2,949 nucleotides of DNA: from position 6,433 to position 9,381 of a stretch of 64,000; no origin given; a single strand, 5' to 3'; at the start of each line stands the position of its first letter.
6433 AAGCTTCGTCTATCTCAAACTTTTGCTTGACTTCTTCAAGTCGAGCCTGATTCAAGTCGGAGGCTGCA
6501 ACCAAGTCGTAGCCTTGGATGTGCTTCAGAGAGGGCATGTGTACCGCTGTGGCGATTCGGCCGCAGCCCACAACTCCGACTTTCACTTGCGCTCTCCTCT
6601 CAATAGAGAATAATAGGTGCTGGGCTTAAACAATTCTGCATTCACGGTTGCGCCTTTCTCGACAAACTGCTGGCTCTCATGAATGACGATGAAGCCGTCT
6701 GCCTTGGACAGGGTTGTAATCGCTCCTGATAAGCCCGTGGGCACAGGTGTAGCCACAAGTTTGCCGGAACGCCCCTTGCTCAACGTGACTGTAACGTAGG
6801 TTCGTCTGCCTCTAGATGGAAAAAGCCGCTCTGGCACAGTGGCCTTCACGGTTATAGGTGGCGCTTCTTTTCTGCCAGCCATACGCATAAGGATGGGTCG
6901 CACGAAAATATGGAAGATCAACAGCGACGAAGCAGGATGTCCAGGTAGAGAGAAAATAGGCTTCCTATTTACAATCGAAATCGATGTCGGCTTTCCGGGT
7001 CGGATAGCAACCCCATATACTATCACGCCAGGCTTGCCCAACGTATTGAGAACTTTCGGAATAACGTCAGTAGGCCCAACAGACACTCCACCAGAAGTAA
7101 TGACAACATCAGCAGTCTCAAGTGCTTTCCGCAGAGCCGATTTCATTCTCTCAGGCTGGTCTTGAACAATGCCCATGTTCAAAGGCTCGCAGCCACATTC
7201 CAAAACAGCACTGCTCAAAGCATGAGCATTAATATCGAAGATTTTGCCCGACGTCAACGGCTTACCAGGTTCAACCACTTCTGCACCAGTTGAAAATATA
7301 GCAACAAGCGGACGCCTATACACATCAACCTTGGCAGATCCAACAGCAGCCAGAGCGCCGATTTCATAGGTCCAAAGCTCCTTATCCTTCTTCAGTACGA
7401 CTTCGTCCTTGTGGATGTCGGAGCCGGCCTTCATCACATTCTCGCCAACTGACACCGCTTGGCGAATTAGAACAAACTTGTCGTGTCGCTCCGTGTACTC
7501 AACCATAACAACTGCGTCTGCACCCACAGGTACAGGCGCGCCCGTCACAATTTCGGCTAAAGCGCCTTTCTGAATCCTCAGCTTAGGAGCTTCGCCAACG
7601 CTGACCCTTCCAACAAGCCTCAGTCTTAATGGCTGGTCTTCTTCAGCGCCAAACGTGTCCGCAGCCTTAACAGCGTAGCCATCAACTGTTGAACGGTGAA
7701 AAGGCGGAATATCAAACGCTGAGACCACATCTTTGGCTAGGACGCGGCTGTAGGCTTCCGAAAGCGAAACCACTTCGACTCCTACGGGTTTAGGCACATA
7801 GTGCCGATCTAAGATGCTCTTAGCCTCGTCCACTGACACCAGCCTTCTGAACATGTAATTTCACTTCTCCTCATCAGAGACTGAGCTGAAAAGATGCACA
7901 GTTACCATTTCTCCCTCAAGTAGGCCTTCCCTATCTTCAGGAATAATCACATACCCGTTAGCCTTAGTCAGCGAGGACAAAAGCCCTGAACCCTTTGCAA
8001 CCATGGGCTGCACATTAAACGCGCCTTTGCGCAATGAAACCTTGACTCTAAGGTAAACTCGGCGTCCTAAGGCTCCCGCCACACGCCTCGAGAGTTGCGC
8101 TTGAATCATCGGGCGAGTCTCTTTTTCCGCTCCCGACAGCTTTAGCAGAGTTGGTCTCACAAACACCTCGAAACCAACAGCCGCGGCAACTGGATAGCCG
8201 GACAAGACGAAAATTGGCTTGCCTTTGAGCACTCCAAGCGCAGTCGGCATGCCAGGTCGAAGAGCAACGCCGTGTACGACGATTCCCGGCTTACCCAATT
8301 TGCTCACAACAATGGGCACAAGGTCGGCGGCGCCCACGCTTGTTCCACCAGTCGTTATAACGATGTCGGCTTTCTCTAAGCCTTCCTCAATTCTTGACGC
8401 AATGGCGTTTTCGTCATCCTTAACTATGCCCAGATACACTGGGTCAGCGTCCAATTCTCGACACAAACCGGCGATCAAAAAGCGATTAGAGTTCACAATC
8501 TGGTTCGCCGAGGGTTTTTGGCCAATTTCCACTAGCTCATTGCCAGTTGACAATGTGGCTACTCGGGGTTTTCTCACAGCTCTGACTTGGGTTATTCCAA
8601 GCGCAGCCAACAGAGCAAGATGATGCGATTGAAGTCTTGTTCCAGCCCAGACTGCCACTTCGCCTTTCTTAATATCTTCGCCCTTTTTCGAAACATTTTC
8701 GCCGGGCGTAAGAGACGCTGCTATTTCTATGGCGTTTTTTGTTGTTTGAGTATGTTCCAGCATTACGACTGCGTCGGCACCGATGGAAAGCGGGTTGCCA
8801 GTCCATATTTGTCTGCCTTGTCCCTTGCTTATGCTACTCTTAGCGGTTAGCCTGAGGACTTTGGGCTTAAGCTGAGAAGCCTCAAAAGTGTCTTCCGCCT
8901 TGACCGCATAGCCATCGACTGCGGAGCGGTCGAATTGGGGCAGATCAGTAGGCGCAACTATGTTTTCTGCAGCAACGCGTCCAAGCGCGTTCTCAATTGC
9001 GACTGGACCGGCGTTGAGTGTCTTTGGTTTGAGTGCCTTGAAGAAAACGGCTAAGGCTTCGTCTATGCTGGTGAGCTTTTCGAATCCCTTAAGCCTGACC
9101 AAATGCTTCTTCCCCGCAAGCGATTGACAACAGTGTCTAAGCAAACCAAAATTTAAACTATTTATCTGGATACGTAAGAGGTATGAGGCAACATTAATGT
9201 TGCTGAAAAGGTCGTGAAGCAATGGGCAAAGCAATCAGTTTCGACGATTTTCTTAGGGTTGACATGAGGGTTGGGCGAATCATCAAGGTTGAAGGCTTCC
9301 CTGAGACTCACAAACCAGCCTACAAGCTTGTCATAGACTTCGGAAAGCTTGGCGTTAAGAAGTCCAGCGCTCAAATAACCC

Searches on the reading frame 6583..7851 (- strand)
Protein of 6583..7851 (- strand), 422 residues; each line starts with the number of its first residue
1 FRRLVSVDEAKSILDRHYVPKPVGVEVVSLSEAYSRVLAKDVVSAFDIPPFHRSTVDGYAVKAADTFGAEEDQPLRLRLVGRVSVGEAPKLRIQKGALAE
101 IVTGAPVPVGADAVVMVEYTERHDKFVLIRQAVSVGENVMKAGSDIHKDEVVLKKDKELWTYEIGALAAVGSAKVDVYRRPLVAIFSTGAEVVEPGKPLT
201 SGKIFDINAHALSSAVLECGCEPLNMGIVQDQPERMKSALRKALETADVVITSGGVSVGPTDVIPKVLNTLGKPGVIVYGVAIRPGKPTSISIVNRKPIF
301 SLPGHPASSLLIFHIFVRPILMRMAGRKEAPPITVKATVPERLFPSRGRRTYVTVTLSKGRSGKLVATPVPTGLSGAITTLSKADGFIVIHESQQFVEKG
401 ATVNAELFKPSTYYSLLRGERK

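Call 54: search_protein_families(library=ncbifam, proteins=[window:6583-7851:-], max_evalue=0.00001)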
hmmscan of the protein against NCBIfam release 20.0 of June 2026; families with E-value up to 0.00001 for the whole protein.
window:6583-7851:- (422 aa): 11 families
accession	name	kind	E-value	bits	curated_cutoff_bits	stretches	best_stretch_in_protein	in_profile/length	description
NF011068.0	PRK14498.1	equivalog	1.7e-142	475.8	534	1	1-411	6-413/647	molybdopterin biosynthesis protein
NF045515.2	Glp_gephyrin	equivalog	2.3e-101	339.5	475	1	10-405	7-400/403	molybdotransferase-like divisome protein Glp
NF007960.1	PRK10680.1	equivalog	5.9e-100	334.9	440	1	6-408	2-401/401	molybdopterin molybdotransferase MoeA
NF011060.0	PRK14491.1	equivalog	6.7e-91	305.5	532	1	6-405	201-591/598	bifunctional molybdopterin-guanine dinucleotide biosynthesis adaptor protein MobB/molybdopterin molybdotransferase MoeA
NF050098.1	MoeA_actino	exception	4.2e-88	295.8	560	1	7-405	3-397/400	molybdopterin molybdotransferase MoeA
NF011067.0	PRK14497.1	equivalog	2.8e-85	286.9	536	1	4-407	10-403/546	putative molybdopterin biosynthesis protein MoeA/unknown domain fusion protein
TIGR00177.1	molyb_syn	domain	9e-33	113.3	85.35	1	182-319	3-148/148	molybdenum cofactor synthesis domain-containing protein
NF001813.0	PRK00549.1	equivalog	3e-10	39.7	379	1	190-262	3-73/414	competence/damage-inducible protein A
TIGR00200.1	cinA_nterm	subfamily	4.3e-09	35.6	243.15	1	190-261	4-73/414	CinA family nicotinamide mononucleotide deamidase-related protein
NF002291.0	PRK01215.1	equivalog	4.5e-08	32.5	293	1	190-261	6-75/264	nicotinamide mononucleotide deamidase-related protein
NF002947.1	PRK03604.1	equivalog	3e-06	26.7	285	1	194-271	152-230/301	bifunctional molybdenum cofactor biosynthesis protein MoaC/MoaB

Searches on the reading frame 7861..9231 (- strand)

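Call 54: search_protein_families(library=ncbifam, proteins=[window:7861-9231:-], max_evalue=0.00001)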
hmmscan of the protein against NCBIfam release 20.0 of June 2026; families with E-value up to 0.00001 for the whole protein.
window:7861-9231:- (456 aa): 7 families
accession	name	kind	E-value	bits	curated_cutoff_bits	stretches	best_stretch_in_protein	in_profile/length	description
NF011068.0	PRK14498.1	equivalog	2.6e-124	415.7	534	1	48-453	4-415/647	molybdopterin biosynthesis protein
NF045515.2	Glp_gephyrin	equivalog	1.9e-96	323.3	475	1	56-446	3-401/403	molybdotransferase-like divisome protein Glp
NF007960.1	PRK10680.1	equivalog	1.1e-95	320.8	440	1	55-448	2-401/401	molybdopterin molybdotransferase MoeA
NF011060.0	PRK14491.1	equivalog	9.6e-89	298.4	532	1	51-449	197-595/598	bifunctional molybdopterin-guanine dinucleotide biosynthesis adaptor protein MobB/molybdopterin molybdotransferase MoeA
NF050098.1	MoeA_actino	exception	4.4e-84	282.6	560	1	74-447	19-399/400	molybdopterin molybdotransferase MoeA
NF011067.0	PRK14497.1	equivalog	1.8e-71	241.3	536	1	51-447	8-403/546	putative molybdopterin biosynthesis protein MoeA/unknown domain fusion protein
TIGR00177.1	molyb_syn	domain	2.3e-30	105.5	85.35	1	221-360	1-148/148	molybdenum cofactor synthesis domain-containing protein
